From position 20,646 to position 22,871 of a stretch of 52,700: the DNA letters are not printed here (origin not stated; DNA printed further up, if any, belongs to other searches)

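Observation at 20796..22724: Tandem second leucyl-tRNA synthetase with the CP1 editing domain cleanly excised and HIGH degenerated to SVGH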

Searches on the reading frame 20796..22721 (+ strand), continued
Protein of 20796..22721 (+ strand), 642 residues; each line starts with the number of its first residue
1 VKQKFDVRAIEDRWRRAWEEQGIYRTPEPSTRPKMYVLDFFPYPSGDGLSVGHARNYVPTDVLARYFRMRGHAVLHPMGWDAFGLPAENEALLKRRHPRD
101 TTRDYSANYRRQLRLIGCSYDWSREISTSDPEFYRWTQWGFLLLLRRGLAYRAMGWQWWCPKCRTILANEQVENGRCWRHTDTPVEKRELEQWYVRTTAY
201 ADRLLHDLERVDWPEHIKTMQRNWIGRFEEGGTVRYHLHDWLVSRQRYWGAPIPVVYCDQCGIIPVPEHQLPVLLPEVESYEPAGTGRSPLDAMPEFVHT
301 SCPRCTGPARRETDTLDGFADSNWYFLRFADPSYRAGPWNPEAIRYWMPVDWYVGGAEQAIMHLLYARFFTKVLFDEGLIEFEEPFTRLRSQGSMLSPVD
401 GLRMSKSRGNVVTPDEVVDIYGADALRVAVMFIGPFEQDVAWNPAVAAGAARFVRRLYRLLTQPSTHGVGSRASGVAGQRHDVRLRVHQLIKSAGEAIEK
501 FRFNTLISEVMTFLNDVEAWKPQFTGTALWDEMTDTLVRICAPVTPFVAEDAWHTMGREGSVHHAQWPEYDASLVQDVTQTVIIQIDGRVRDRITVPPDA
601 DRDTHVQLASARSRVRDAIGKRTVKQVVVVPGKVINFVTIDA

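Call 66: search_protein_representatives(protein=window:20796-22721:+)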
Query: 642 residues. Proteins with E-value up to 0.001 (for the whole library): 33157; up to 1e-10: 16708; up to 1e-30: 4304. The best 150 are listed.
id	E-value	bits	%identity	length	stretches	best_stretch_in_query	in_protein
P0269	1.2e-205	700.9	51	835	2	233-635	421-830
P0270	5.0e-198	675.7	49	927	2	233-638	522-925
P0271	3.0e-191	653.4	49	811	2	234-638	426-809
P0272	1.8e-189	647.5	50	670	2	5-408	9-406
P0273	5.5e-189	645.9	45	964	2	234-638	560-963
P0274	3.6e-185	633.3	45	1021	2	233-638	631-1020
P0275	4.3e-185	633.0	50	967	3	4-237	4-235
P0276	1.2e-184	631.5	56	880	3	31-234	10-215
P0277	9.5e-183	625.2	46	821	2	217-638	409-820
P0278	7.7e-181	618.9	45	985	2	225-638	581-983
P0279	1.3e-180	618.2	46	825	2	233-637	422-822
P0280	4.1e-180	616.5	42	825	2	233-638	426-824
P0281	2.4e-179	614.0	49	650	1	6-638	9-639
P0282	2.0e-178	611.0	44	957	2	232-638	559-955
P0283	4.9e-178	609.7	43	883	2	232-638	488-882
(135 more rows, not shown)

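Call 78: find_homologous_proteins(query=P0053, max_evalue=1e-30)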
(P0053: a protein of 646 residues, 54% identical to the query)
Query P0053 (646 aa): 8000 proteins with E <= 1e-30 among 8000 candidates; the best 120 are listed.
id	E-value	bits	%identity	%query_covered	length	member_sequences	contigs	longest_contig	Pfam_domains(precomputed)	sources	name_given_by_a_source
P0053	0.0e+0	1544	100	100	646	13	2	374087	PF09334.18,PF08264.20,PF00133.29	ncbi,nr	ncbi:MAG: leucine--tRNA ligase [Candidatus Promineifilaceae bacterium]|nr:leucine--tRNA ligase [Chlo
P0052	0.0e+0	1540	100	100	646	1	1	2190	PF09334.18,PF08264.20,PF00133.29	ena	-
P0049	0.0e+0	1539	100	100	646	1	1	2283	PF09334.18,PF08264.20,PF00133.29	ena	-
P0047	0.0e+0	1536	100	100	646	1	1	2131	PF09334.18,PF08264.20,PF00133.29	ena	-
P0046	0.0e+0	1534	99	100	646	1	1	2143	PF09334.18,PF08264.20,PF00133.29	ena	-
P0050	0.0e+0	1534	99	100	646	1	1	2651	PF09334.18,PF08264.20,PF00133.29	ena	-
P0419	0.0e+0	1332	88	62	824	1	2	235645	PF09334.18,PF08264.20,PF13603.13,PF00133.29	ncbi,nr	ncbi:MAG: leucine--tRNA ligase [Chloroflexi bacterium]|nr:leucine--tRNA ligase [Chloroflexota bacter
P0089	0.0e+0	1298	84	100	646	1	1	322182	PF09334.18,PF08264.20,PF00133.29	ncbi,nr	ncbi:MAG: leucine--tRNA ligase [Chloroflexi bacterium]|nr:leucine--tRNA ligase [Chloroflexota bacter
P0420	0.0e+0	1236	84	62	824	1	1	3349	PF09334.18,PF08264.20,PF13603.13,PF00133.29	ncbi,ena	-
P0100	0.0e+0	1204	78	100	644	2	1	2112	PF09334.18,PF08264.20,PF00133.29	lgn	-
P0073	0.0e+0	1183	77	100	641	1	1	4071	PF09334.18,PF08264.20,PF00133.29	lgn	-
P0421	0.0e+0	1134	76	62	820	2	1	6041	PF09334.18,PF08264.20,PF13603.13,PF00133.29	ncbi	ncbi:MAG: leucine--tRNA ligase [Chloroflexota bacterium]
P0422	0.0e+0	1129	73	62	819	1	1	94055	PF09334.18,PF08264.20,PF13603.13,PF00133.29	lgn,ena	-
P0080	0.0e+0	1124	71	63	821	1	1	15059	PF09334.18,PF08264.20,PF13603.13,PF00133.29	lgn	-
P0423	0.0e+0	1115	69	64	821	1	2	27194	PF09334.18,PF08264.20,PF13603.13,PF00133.29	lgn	-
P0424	0.0e+0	1111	68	63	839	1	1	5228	PF09334.18,PF08264.20,PF13603.13,PF00133.29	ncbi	ncbi:MAG TPA: leucine--tRNA ligase [Anaerolineae bacterium]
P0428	0.0e+0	1084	68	63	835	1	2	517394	PF09334.18,PF01406.26,PF08264.20,PF13603.13,PF00133.29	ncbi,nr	ncbi:MAG: leucine--tRNA ligase [Ardenticatenaceae bacterium]|nr:leucine--tRNA ligase [Ardenticatenac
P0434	0.0e+0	1075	70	63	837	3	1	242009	PF09334.18,PF08264.20,PF13603.13,PF00133.29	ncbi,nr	ncbi:MAG: leucine--tRNA ligase [Anaerolineae bacterium]|nr:leucine--tRNA ligase [Anaerolineae bacter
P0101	0.0e+0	1071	69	64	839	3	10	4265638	PF09334.18,PF08264.20,PF13603.13,PF00133.29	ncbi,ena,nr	ncbi:MAG: leucine--tRNA ligase [Ardenticatenaceae bacterium]|nr:leucine--tRNA ligase [Anaerolineales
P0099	0.0e+0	1068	69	63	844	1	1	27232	PF09334.18,PF08264.20,PF13603.13,PF00133.29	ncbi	ncbi:MAG: leucine--tRNA ligase [Chloroflexota bacterium]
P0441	0.0e+0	1067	71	63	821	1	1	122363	PF09334.18,PF08264.20,PF13603.13,PF00133.29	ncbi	ncbi:MAG: leucine--tRNA ligase [Chloroflexota bacterium]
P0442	0.0e+0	1066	68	63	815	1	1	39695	PF09334.18,PF08264.20,PF13603.13,PF00133.29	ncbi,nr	ncbi:MAG: leucine--tRNA ligase [Anaerolineae bacterium]|nr:leucine--tRNA ligase [Anaerolineae bacter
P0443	0.0e+0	1065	66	63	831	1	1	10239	PF09334.18,PF08264.20,PF13603.13,PF00133.29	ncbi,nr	ncbi:MAG: leucine--tRNA ligase [Anaerolineales bacterium]|nr:leucine--tRNA ligase [Anaerolineales ba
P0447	0.0e+0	1063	66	63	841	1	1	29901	PF09334.18,PF08264.20,PF13603.13,PF00133.29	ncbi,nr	ncbi:MAG: leucine--tRNA ligase [Chloroflexi bacterium]|nr:leucine--tRNA ligase [Chloroflexota bacter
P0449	0.0e+0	1062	68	63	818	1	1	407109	PF09334.18,PF08264.20,PF13603.13,PF00133.29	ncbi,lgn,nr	ncbi:MAG TPA: leucine--tRNA ligase [Chloroflexota bacterium]|nr:leucine--tRNA ligase [Chloroflexota 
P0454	0.0e+0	1060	69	63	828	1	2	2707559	PF09334.18,PF08264.20,PF13603.13,PF00133.29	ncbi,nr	ncbi:MAG: leucine--tRNA ligase [Anaerolineae bacterium]|nr:leucine--tRNA ligase [Anaerolineae bacter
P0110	0.0e+0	1060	68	63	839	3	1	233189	PF09334.18,PF08264.20,PF13603.13,PF00133.29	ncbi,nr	ncbi:MAG: leucine--tRNA ligase [Ardenticatenaceae bacterium]|nr:leucine--tRNA ligase [Ardenticatenac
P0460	0.0e+0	1057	70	63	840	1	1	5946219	PF09334.18,PF08264.20,PF13603.13,PF00133.29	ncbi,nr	ncbi:MAG: leucine--tRNA ligase [Anaerolineaceae bacterium]|nr:leucine--tRNA ligase [Anaerolineaceae 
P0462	0.0e+0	1055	65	63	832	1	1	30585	PF09334.18,PF08264.20,PF13603.13,PF00133.29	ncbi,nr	ncbi:MAG: leucine--tRNA ligase [Chloroflexi bacterium]|nr:leucine--tRNA ligase [Chloroflexota bacter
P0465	0.0e+0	1053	69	63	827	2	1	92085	PF09334.18,PF08264.20,PF13603.13,PF00133.29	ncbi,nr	ncbi:MAG: leucine--tRNA ligase [Ardenticatenaceae bacterium]|nr:leucine--tRNA ligase [Ardenticatenac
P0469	0.0e+0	1050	69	63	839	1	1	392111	PF09334.18,PF08264.20,PF13603.13,PF00133.29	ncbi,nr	ncbi:MAG: leucine--tRNA ligase [Anaerolineaceae bacterium]|nr:leucine--tRNA ligase [Anaerolineaceae 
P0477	0.0e+0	1045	67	63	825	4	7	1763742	PF09334.18,PF08264.20,PF13603.13,PF00133.29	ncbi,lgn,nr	ncbi:MAG: leucine--tRNA ligase [Chloroflexi bacterium]|nr:leucine--tRNA ligase [Ardenticatenaceae ba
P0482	0.0e+0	1041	67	63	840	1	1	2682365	PF09334.18,PF08264.20,PF13603.13,PF00133.29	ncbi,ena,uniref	ncbi:leucine--tRNA ligase [Candidatus Leptofilum sp.]|uniref:leucine--tRNA ligase n=1 Tax=Candidatus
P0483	0.0e+0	1041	69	63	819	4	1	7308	PF09334.18,PF08264.20,PF13603.13,PF00133.29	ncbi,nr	ncbi:MAG: leucine--tRNA ligase [Anaerolineales bacterium]|nr:leucine--tRNA ligase [Anaerolineales ba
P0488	0.0e+0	1038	69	63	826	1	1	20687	PF09334.18,PF08264.20,PF13603.13,PF00133.29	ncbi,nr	ncbi:MAG: leucine--tRNA ligase [Anaerolinea sp.]|nr:leucine--tRNA ligase [Anaerolinea sp.]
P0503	0.0e+0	1030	67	98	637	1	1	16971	PF09334.18,PF08264.20,PF00133.29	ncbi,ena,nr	ncbi:MAG TPA: class I tRNA ligase family protein [Candidatus Sulfomarinibacteraceae bacterium]|nr:cl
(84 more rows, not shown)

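Call 79: find_encoding_contigs(protein=P0419, flank=10000, max_places=2)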
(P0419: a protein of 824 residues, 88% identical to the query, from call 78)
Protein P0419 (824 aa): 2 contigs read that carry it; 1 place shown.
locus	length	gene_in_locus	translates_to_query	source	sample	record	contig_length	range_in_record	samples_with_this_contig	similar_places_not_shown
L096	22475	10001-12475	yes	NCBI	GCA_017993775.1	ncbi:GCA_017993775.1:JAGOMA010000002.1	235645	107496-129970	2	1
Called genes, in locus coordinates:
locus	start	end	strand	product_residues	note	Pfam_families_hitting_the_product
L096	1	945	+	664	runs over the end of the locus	PF26549:Tricorn_N (faint), PF07676:PD40 (faint)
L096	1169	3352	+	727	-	PF01488:Shikimate_DH (faint)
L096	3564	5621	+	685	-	PF02897:Peptidase_S9_N, PF00326:Peptidase_S9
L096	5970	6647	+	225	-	PF01325:Fe_dep_repress, PF02742:Fe_dep_repr_C, PF04023:FeoA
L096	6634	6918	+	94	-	PF04023:FeoA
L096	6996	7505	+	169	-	PF01926:MMR_HSR1, PF02421:FeoB_N, PF03193:RsgA_GTPase (faint)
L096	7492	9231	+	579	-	PF17910:FeoB_Cyto, PF07670:Gate, PF07664:FeoB_C, PF07670:Gate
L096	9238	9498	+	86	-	PF09012:FeoC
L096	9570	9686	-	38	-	-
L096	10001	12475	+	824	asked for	PF00133:tRNA-synt_1, PF09334:tRNA-synt_1g, PF13603:tRNA-synt_1_2, PF00133:tRNA-synt_1, PF08264:Anticodon_1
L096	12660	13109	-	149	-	PF23446:LysM1_NFP_LYK (faint), PF23473:LysM3_LYK4_5 (weak), PF01476:LysM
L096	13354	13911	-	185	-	PF08207:EFP_N, PF01132:EFP, PF09285:Elong-fact-P_C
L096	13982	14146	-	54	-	-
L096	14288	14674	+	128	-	PF01042:Ribonuc_L-PSP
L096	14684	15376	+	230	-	PF00072:Response_reg, PF00486:Trans_reg_C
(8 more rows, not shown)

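Call 80: find_encoding_contigs(protein=P0089, flank=10000, max_places=2)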
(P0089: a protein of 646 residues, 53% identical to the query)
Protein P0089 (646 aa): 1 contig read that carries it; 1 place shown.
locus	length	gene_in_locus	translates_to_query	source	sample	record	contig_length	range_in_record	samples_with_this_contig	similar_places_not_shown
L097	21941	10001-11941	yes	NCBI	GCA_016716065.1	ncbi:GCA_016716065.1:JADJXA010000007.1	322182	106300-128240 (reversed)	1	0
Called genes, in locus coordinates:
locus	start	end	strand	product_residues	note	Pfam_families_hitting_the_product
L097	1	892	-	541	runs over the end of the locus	PF08448:PAS_4 (weak), PF01590:GAF, PF13185:GAF_2, PF13492:GAF_3, PF00512:HisKA, PF02518:HATPase_c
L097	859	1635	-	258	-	PF16927:HisKA_7TM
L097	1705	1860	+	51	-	-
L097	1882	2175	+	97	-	PF01909:NTP_transf_2, PF18765:Polbeta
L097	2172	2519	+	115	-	PF01934:HepT-like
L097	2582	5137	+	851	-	PF00270:DEAD, PF00271:Helicase_C, PF22982:WHD_HRQ1, PF01844:HNH, PF09369:MZB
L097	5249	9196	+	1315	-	PF21941:SMEK_N, PF22722:NA-iREase1, PF05729:NACHT, PF00805:Pentapeptide, PF23381:Beta-prop_IFT122_1st, PF24814:WD40_Prp19, PF25174:Beta-prop_THOC3, PF25175:Beta-prop_WDR5, +28 more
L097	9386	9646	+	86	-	PF09012:FeoC (weak)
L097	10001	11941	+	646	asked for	PF00133:tRNA-synt_1, PF09334:tRNA-synt_1g, PF08264:Anticodon_1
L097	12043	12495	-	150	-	PF01476:LysM, PF23446:LysM1_NFP_LYK (faint), PF23473:LysM3_LYK4_5 (weak), PF01476:LysM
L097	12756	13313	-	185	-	PF08207:EFP_N, PF01132:EFP, PF09285:Elong-fact-P_C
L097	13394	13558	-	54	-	-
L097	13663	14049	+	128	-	PF01042:Ribonuc_L-PSP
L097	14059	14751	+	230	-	PF00072:Response_reg, PF00486:Trans_reg_C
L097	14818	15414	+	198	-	-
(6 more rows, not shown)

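Call 82: list_cluster_members(proteins=[P0477, P0447, P0462, P0428, P0434, P0454, P0460, P0469, P0465, P0419])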
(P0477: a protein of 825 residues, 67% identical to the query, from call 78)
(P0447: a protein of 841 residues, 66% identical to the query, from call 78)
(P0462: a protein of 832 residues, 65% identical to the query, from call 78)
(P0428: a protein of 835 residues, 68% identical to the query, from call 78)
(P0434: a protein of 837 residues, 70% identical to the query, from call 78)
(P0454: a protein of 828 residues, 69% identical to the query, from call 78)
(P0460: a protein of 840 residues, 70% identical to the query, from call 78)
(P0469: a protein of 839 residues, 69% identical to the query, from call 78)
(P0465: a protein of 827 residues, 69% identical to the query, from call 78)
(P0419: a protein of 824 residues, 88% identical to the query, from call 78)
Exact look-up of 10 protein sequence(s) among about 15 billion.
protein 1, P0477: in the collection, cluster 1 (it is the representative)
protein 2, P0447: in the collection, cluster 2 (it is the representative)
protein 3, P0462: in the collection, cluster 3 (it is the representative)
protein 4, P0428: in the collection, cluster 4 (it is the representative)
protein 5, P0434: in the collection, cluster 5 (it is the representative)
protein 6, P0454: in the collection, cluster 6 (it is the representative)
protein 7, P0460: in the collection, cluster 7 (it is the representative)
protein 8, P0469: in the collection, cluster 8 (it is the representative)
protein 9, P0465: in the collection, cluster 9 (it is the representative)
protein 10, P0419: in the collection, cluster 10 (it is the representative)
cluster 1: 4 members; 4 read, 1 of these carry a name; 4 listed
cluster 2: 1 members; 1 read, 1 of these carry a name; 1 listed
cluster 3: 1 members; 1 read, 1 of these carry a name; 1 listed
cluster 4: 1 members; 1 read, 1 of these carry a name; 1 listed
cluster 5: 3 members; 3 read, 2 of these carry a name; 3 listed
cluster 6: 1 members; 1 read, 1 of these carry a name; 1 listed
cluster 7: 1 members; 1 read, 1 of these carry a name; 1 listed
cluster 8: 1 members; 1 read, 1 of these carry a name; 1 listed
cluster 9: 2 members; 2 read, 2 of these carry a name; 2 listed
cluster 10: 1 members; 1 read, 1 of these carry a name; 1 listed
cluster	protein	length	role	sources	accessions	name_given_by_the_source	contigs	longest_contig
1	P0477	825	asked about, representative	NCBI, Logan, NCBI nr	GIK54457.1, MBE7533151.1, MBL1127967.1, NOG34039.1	MAG: leucine--tRNA ligase [Chloroflexi bacterium] | leucine--tRNA ligase [Ardenticatenaceae bacterium]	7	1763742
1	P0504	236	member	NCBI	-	-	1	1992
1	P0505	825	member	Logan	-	-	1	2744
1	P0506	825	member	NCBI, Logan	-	-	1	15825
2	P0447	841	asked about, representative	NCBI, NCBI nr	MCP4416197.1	MAG: leucine--tRNA ligase [Chloroflexi bacterium] | leucine--tRNA ligase [Chloroflexota bacterium]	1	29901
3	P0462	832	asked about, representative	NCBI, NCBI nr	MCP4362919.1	MAG: leucine--tRNA ligase [Chloroflexi bacterium] | leucine--tRNA ligase [Chloroflexota bacterium]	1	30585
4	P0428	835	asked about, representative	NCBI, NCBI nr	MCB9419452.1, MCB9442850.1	MAG: leucine--tRNA ligase [Ardenticatenaceae bacterium] | leucine--tRNA ligase [Ardenticatenaceae bacterium]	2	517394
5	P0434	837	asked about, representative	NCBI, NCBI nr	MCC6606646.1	MAG: leucine--tRNA ligase [Anaerolineae bacterium] | leucine--tRNA ligase [Anaerolineae bacterium]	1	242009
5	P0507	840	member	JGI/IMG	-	leucyl-tRNA synthetase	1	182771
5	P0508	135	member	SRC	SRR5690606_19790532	-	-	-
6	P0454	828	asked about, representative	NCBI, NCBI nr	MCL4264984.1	MAG: leucine--tRNA ligase [Anaerolineae bacterium] | leucine--tRNA ligase [Anaerolineae bacterium]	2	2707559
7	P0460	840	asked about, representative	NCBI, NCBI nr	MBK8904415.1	MAG: leucine--tRNA ligase [Anaerolineaceae bacterium] | leucine--tRNA ligase [Anaerolineaceae bacterium]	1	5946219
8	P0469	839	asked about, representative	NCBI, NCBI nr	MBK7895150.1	MAG: leucine--tRNA ligase [Anaerolineaceae bacterium] | leucine--tRNA ligase [Anaerolineaceae bacterium]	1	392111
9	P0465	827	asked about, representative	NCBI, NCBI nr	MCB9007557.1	MAG: leucine--tRNA ligase [Ardenticatenaceae bacterium] | leucine--tRNA ligase [Ardenticatenaceae bacterium]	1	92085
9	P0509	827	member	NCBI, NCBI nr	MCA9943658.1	MAG: leucine--tRNA ligase [Anaerolineales bacterium] | leucine--tRNA ligase [Anaerolineales bacterium]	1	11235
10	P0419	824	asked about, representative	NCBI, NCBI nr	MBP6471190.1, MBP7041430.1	MAG: leucine--tRNA ligase [Chloroflexi bacterium] | leucine--tRNA ligase [Chloroflexota bacterium]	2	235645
